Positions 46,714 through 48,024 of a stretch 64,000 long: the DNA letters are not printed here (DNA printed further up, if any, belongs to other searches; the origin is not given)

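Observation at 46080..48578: Candidate peptide-modification operon: sRNA/leader, two overlapping RBS-bearing small ORFs, twin hairpins, ATP-grasp-like protein and Ntn/GATase-II hydrolase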

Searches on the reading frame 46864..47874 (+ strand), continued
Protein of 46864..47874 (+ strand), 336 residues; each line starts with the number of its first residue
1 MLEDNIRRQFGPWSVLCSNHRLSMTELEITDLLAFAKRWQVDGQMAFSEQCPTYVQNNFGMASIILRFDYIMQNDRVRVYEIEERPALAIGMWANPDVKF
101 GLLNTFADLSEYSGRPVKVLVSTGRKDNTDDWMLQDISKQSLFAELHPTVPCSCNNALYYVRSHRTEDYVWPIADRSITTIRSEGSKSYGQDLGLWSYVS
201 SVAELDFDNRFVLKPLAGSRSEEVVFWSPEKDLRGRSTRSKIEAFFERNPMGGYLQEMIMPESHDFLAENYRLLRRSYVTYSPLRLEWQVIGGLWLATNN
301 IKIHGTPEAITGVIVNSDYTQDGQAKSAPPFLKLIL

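Call 54: search_protein_families(library=ncbifam, proteins=[L018:6810-7904:+, L022:6918-8012:+, L023:6979-8076:+, L024:1940-3010:+, L028:6868-8031:+, L027:6855-7610:+, L015:1800-2579:+, L010:4959-5651:+], max_evalue=0.00001)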
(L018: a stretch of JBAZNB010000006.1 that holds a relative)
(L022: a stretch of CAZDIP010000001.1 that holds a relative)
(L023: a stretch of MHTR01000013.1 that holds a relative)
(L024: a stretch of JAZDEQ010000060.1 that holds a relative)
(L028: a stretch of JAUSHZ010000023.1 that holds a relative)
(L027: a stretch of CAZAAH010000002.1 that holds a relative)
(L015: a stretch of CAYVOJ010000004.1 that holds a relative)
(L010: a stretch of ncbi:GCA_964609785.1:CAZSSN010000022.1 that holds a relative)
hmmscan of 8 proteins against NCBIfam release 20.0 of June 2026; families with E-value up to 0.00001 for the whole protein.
L018:6810-7904:+ (364 aa): 44 families (the best 25 are shown)
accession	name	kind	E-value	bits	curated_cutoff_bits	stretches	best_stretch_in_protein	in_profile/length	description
NF006399.0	PRK08651.1-2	equivalog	7.6e-57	193.1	381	2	2-212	3-222/405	succinyl-diaminopimelate desuccinylase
TIGR01910.1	DapE-ArgE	subfamily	3.3e-51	174.7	217.6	1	6-346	1-373/373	ArgE/DapE family deacylase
NF006365.0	PRK08588.1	subfamily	7.2e-43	147.3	289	1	4-354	8-380/383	succinyl-diaminopimelate desuccinylase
NF006400.0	PRK08651.1-3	equivalog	1.8e-41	142.3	374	1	6-355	13-407/410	succinyl-diaminopimelate desuccinylase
NF009557.0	PRK13009.1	equivalog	6.6e-38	130.8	284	1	3-354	3-374/377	succinyl-diaminopimelate desuccinylase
NF005710.0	PRK07522.1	subfamily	4.4e-34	118.3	412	1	3-352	8-386/391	acetylornithine deacetylase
TIGR01246.1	dapE_proteo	equivalog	1.4e-33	116.4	361.8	1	6-352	2-368/370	succinyl-diaminopimelate desuccinylase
NF005602.0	PRK07338.1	equivalog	2.4e-33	115.3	357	1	46-344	77-389/409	hydrolase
TIGR01900.1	dapE-gram_pos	equivalog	9.2e-32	110.3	304.2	1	2-351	2-350/351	succinyl-diaminopimelate desuccinylase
NF010589.0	PRK13983.1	equivalog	1.1e-30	107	333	1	26-348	47-403/409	M20 family metallo-hydrolase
TIGR01892.1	AcOrn-deacetyl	equivalog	4.5e-29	101.6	297.7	1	12-347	6-361/365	acetylornithine deacetylase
NF009555.0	PRK13004.1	equivalog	1.6e-27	96.4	321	1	2-264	14-281/399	YgeY family selenium metabolism-linked hydrolase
NF003474.0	PRK05111.1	equivalog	2.6e-27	95.7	460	1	26-354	33-380/383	acetylornithine deacetylase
NF005306.0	PRK06837.1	subfamily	6.9e-27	94.3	376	1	48-353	80-420/427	ArgE/DapE family deacylase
NF004788.0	PRK06133.1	subfamily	7.2e-25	87.8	349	1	4-340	45-399/417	glutamate carboxypeptidase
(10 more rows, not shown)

L022:6918-8012:+ (364 aa): 44 families (the best 25 are shown)
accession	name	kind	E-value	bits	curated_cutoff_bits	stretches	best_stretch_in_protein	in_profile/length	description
TIGR01910.1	DapE-ArgE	subfamily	2.1e-47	162.1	217.6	1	4-350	2-371/373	ArgE/DapE family deacylase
NF006399.0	PRK08651.1-2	equivalog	1.6e-40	139.4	381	2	4-206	8-219/405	succinyl-diaminopimelate desuccinylase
NF009557.0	PRK13009.1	equivalog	2.4e-39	135.6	284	1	4-356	7-370/377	succinyl-diaminopimelate desuccinylase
NF006365.0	PRK08588.1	subfamily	2.2e-36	126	289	1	3-350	10-370/383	succinyl-diaminopimelate desuccinylase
TIGR01246.1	dapE_proteo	equivalog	4.9e-35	121.2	361.8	1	4-352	3-362/370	succinyl-diaminopimelate desuccinylase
NF006400.0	PRK08651.1-3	equivalog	7.7e-32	110.6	374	1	51-358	73-404/410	succinyl-diaminopimelate desuccinylase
NF005710.0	PRK07522.1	subfamily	4.8e-28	98.4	412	1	3-357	11-385/391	acetylornithine deacetylase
TIGR01900.1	dapE-gram_pos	equivalog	6e-28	97.8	304.2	1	48-304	45-302/351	succinyl-diaminopimelate desuccinylase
NF005602.0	PRK07338.1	equivalog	9.1e-28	96.9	357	1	51-346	85-385/409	hydrolase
TIGR01892.1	AcOrn-deacetyl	equivalog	1.1e-26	93.7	297.7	1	5-346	2-354/365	acetylornithine deacetylase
NF005306.0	PRK06837.1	subfamily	6.4e-25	87.8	376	1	58-357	94-418/427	ArgE/DapE family deacylase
NF003474.0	PRK05111.1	equivalog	2.1e-23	82.8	460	1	58-358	70-378/383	acetylornithine deacetylase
NF010589.0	PRK13983.1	equivalog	8.9e-20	71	333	1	55-346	80-395/409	M20 family metallo-hydrolase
NF004788.0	PRK06133.1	subfamily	2.7e-19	69.4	349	1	59-346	105-399/417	glutamate carboxypeptidase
NF005913.0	PRK07906.1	subfamily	8.6e-18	64.2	382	1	7-202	22-242/442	hypothetical protein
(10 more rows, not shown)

L023:6979-8076:+ (365 aa): 43 families (the best 25 are shown)
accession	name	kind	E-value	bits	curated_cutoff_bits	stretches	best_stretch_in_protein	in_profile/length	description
TIGR01910.1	DapE-ArgE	subfamily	1.4e-52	179.1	217.6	1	5-353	2-373/373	ArgE/DapE family deacylase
NF006399.0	PRK08651.1-2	equivalog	1.1e-47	163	381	2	1-205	4-217/405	succinyl-diaminopimelate desuccinylase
NF009557.0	PRK13009.1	equivalog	1.9e-36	126.1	284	1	5-362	7-375/377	succinyl-diaminopimelate desuccinylase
TIGR01900.1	dapE-gram_pos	equivalog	7.7e-36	123.7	304.2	1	5-358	7-350/351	succinyl-diaminopimelate desuccinylase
NF006400.0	PRK08651.1-3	equivalog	4.4e-35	121.2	374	1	47-363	68-408/410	succinyl-diaminopimelate desuccinylase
NF005710.0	PRK07522.1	subfamily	1.2e-33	116.9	412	1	3-360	10-387/391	acetylornithine deacetylase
NF006365.0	PRK08588.1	subfamily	1.8e-33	116.4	289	1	4-361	10-380/383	succinyl-diaminopimelate desuccinylase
TIGR01246.1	dapE_proteo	equivalog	2.1e-31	109.3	361.8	1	5-360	3-369/370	succinyl-diaminopimelate desuccinylase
TIGR01892.1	AcOrn-deacetyl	equivalog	2.4e-28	99.3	297.7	1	6-353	2-360/365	acetylornithine deacetylase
NF005602.0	PRK07338.1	equivalog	1.6e-25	89.6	357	1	45-347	78-385/409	hydrolase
NF010589.0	PRK13983.1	equivalog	7.6e-23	81.1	333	1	28-358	51-406/409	M20 family metallo-hydrolase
NF005306.0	PRK06837.1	subfamily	7.8e-22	77.7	376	1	54-359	87-419/427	ArgE/DapE family deacylase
NF006326.0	PRK08554.1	equivalog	1.1e-20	74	354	2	2-138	10-152/446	peptidase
NF006405.0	PRK08652.1-3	equivalog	2.8e-20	72.9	455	1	6-358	7-361/367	acetylornithine deacetylase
NF005913.0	PRK07906.1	subfamily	9.3e-20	70.7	382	1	5-203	19-242/442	hypothetical protein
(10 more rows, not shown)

L024:1940-3010:+ (356 aa): 35 families (the best 25 are shown)
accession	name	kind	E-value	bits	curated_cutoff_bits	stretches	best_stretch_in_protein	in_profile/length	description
TIGR01883.1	PepT-like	hypoth_equivalog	2.5e-66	224.1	274.25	1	7-352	4-360/361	peptidase T-like protein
NF006399.0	PRK08651.1-2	equivalog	9.3e-25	87.5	381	2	38-204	45-217/405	succinyl-diaminopimelate desuccinylase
TIGR01893.1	aa-his-dipept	subfamily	9.6e-25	87.2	343.75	1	7-153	8-165/478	beta-Ala-His dipeptidase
NF006365.0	PRK08588.1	subfamily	1.7e-24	86.9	289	1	9-353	13-378/383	succinyl-diaminopimelate desuccinylase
TIGR01910.1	DapE-ArgE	subfamily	4.2e-24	85.4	217.6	1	12-347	7-373/373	ArgE/DapE family deacylase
NF005710.0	PRK07522.1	subfamily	4.7e-24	85.3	412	1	42-355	53-388/391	acetylornithine deacetylase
TIGR01902.1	dapE-lys-deAc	subfamily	6.6e-22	78.2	163.1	1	7-352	1-334/340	N-acetyl-ornithine/N-acetyl-lysine deacetylase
TIGR01892.1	AcOrn-deacetyl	equivalog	7.8e-22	77.8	297.7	1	47-351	48-364/365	acetylornithine deacetylase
NF003976.0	PRK05469.1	subfamily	4e-21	75.3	255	1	74-354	121-404/409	tripeptide aminopeptidase PepT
NF009920.0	PRK13381.1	subfamily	2.4e-20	72.7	293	1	74-354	124-407/412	peptidase T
TIGR01900.1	dapE-gram_pos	equivalog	3.1e-20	72.4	304.2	1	6-349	6-347/351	succinyl-diaminopimelate desuccinylase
NF003367.0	PRK04443.1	equivalog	6.2e-18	65.2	363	1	5-353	9-343/349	[LysW]-lysine hydrolase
NF005602.0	PRK07338.1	equivalog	1.2e-16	60.3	357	1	59-347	97-391/409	hydrolase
NF006403.0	PRK08652.1-1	equivalog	2.6e-14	53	427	1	5-350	9-345/354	acetylornithine deacetylase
NF005678.0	PRK07473.1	equivalog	2.8e-14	52.9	386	1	57-354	75-374/376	M20/M25/M40 family metallo-hydrolase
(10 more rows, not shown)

L028:6868-8031:+ (387 aa): 41 families (the best 25 are shown)
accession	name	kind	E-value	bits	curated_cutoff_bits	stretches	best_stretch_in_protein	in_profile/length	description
TIGR01910.1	DapE-ArgE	subfamily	9.2e-48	163.3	217.6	1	21-366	2-370/373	ArgE/DapE family deacylase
NF006399.0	PRK08651.1-2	equivalog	5.9e-45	154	381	2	21-221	5-217/405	succinyl-diaminopimelate desuccinylase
NF006365.0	PRK08588.1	subfamily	6.1e-34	117.9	289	1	15-375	5-378/383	succinyl-diaminopimelate desuccinylase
TIGR01900.1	dapE-gram_pos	equivalog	5.4e-33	114.3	304.2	1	64-373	43-349/351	succinyl-diaminopimelate desuccinylase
NF009557.0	PRK13009.1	equivalog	2.5e-32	112.4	284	1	18-377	4-374/377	succinyl-diaminopimelate desuccinylase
NF006400.0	PRK08651.1-3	equivalog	1e-31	110.1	374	1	68-374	73-403/410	succinyl-diaminopimelate desuccinylase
NF005602.0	PRK07338.1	equivalog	2.9e-30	105.2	357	1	69-363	85-385/409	hydrolase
NF005710.0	PRK07522.1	subfamily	2.2e-28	99.5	412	1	16-378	7-389/391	acetylornithine deacetylase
TIGR01246.1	dapE_proteo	equivalog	5e-27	94.9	361.8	1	21-376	3-369/370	succinyl-diaminopimelate desuccinylase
TIGR01892.1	AcOrn-deacetyl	equivalog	1.9e-23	83.1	297.7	1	21-280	1-270/365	acetylornithine deacetylase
NF005306.0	PRK06837.1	subfamily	1.9e-22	79.7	376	1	80-375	100-419/427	ArgE/DapE family deacylase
NF010589.0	PRK13983.1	equivalog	2.6e-22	79.3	333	1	69-361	76-393/409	M20 family metallo-hydrolase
NF003474.0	PRK05111.1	equivalog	1.5e-17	63.6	460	1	82-322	77-330/383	acetylornithine deacetylase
NF006326.0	PRK08554.1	equivalog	4.9e-17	61.9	354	2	285-375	353-442/446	peptidase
TIGR01887.1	dipeptidaselike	subfamily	5.2e-17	62.1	207.95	1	80-188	70-181/447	Sapep family Mn(2+)-dependent dipeptidase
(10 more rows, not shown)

L027:6855-7610:+ (251 aa): 21 families
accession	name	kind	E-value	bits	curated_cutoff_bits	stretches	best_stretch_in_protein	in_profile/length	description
NF005743.0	PRK07567.1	equivalog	3.6e-34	118.1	264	1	3-243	2-239/245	glutamine amidotransferase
NF006562.0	PRK09065.1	equivalog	8.6e-28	97.5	205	1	92-245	80-237/242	glutamine amidotransferase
TIGR00888.1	guaA_Nterm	equivalog_domain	3.2e-24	85.4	172.15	1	90-203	58-168/188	glutamine-hydrolyzing GMP synthase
NF001975.0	PRK00758.1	equivalog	1.8e-22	79.9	198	1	56-204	42-167/185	GMP synthase subunit A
NF000848.1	PRK00074.1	equivalog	1.3e-18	66.9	400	1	96-204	64-172/512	glutamine-hydrolyzing GMP synthase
NF006098.0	PRK08250.1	equivalog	9.9e-15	54.7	301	1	101-220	83-200/239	glutamine amidotransferase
NF005458.0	PRK07053.1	equivalog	7e-14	51.8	250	1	85-210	66-188/234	glutamine amidotransferase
NF004212.0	PRK05665.1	equivalog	7.7e-13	48.7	309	1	89-204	78-190/241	amidotransferase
NF011201.0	PRK14607.1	equivalog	7.8e-13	47.9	670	1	102-247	73-218/534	bifunctional anthranilate synthase component II/anthranilate phosphoribosyltransferase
NF005072.0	PRK06490.1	equivalog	2.1e-12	46.5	339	1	94-206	84-191/251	glutamine amidotransferase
NF005367.0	PRK06895.1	equivalog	8e-10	38.9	265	1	105-206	75-176/190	anthranilate synthase component II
NF005849.0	PRK07765.1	equivalog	1.5e-09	37.4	308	1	99-201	73-174/219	aminodeoxychorismate/anthranilate synthase component II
NF045546.1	GCDPHdlase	equivalog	3.2e-09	37.2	250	1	33-201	34-180/198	gamma-glutamyl-CDP-amidate hydrolase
NF010081.0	PRK13566.1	equivalog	1.6e-08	33.3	645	1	91-201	589-699/729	anthranilate synthase component I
NF009475.0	PRK12838.1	equivalog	8.5e-08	31.5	221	1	95-201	233-334/359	carbamoyl phosphate synthase small subunit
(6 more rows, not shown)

L015:1800-2579:+ (259 aa): 1 family
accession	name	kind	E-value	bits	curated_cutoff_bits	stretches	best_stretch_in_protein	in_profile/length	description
TIGR03442.1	TIGR03442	equivalog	6.8e-16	58.4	218.65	1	1-229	1-224/251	ergothioneine biosynthesis protein EgtC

L010:4959-5651:+ (230 aa): 1 family
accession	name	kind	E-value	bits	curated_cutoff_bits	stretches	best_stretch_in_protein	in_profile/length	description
TIGR03442.1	TIGR03442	equivalog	1.3e-10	41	218.65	1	1-124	1-124/251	ergothioneine biosynthesis protein EgtC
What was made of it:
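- Closest known: LysX/ArgX-LysK amino-group carrier protein system. Same: In most CPR relatives the ligase is paired with an ArgE/DapE/LysK-family M20 hydrolase, and weak '[LysW]-lysine hydrolase' hits appear (call 54).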

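Call 61: search_protein_representatives(alignment_id=A1)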
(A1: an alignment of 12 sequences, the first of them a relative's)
Query: 12 sequences, 312 profile positions. Proteins with E-value up to 0.001 (for the whole library): 421; up to 1e-10: 362; up to 1e-30: 214. The best 150 are listed.
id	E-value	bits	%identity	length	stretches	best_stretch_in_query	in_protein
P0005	9.4e-137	471.6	-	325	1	1-312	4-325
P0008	2.5e-121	420.9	-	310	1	7-309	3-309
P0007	4.7e-111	387.2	-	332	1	4-311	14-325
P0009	2.2e-110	385.0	-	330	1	3-309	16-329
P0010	1.9e-107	375.3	-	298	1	7-310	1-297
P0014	8.9e-94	330.4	-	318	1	6-308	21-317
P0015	2.9e-93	328.8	-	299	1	14-307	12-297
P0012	5.1e-93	327.9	-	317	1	7-311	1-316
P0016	8.9e-91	320.6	-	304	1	6-310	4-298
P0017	1.5e-89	316.5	-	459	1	6-308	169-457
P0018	1.7e-89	316.3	-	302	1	9-309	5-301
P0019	1.8e-89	316.3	-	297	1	6-308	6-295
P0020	1.8e-89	316.3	-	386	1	9-309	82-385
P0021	3.4e-89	315.4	-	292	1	14-310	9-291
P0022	5.7e-88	311.4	-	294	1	9-306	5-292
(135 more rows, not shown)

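Call 63: search_protein_families(library=pfam, alignment_id=A5, max_evalue=1)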
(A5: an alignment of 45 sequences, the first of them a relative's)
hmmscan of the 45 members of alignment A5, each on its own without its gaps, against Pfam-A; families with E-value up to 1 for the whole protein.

A. member 1, P0001 (336 aa): 0 families

B. families by the number of members that match (of 45 scanned): 7 families
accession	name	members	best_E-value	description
PF13964.12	Kelch_6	2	0.068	Kelch motif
PF23585.1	DUF7137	1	0.0014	Domain of unknown function (DUF7137)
PF24152.1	DUF7405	1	0.024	Family of unknown function (DUF7405)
PF12760.12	Zn_ribbon_IS1595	1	0.14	Transposase zinc-ribbon domain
PF01344.31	Kelch_1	1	0.23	Kelch motif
PF10851.13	DUF2652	1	0.27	Protein of unknown function (DUF2652)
PF08891.16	YfcL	1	0.34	YfcL protein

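Call 64: search_solved_structures(query=A5, max_evalue=10, show_alignments=3)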
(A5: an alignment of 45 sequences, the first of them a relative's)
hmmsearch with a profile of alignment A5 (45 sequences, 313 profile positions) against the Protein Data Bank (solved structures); distinct sequences matched with E-value up to 10: 1.
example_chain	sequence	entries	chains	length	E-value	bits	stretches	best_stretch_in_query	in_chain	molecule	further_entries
6jil_A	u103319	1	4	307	0.52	12.9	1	200-257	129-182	Cycloserine biosynthesis protein DcsG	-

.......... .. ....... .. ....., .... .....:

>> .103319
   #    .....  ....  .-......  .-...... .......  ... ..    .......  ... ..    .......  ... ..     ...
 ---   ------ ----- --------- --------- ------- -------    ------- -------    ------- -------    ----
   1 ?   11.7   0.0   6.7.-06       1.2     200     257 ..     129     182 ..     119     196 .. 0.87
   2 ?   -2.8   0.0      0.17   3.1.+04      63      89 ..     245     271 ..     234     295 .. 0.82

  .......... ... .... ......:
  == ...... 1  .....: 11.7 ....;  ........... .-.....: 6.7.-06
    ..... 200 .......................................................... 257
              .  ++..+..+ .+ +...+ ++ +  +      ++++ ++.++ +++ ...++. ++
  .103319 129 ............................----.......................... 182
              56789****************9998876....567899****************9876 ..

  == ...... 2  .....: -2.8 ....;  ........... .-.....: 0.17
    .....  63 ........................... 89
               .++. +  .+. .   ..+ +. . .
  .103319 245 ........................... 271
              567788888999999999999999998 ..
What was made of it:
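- On Circularly permuted ATP-grasp group (GspS / eukaryotic GS / 3n6x): The profile-DcsG alignment shows swapped segment order, although E = 0.52 is not significant (call 64).
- A weak profile match to DcsG aligns the two ATP-grasp segments in swapped order, consistent with a circular permutation (call 64).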
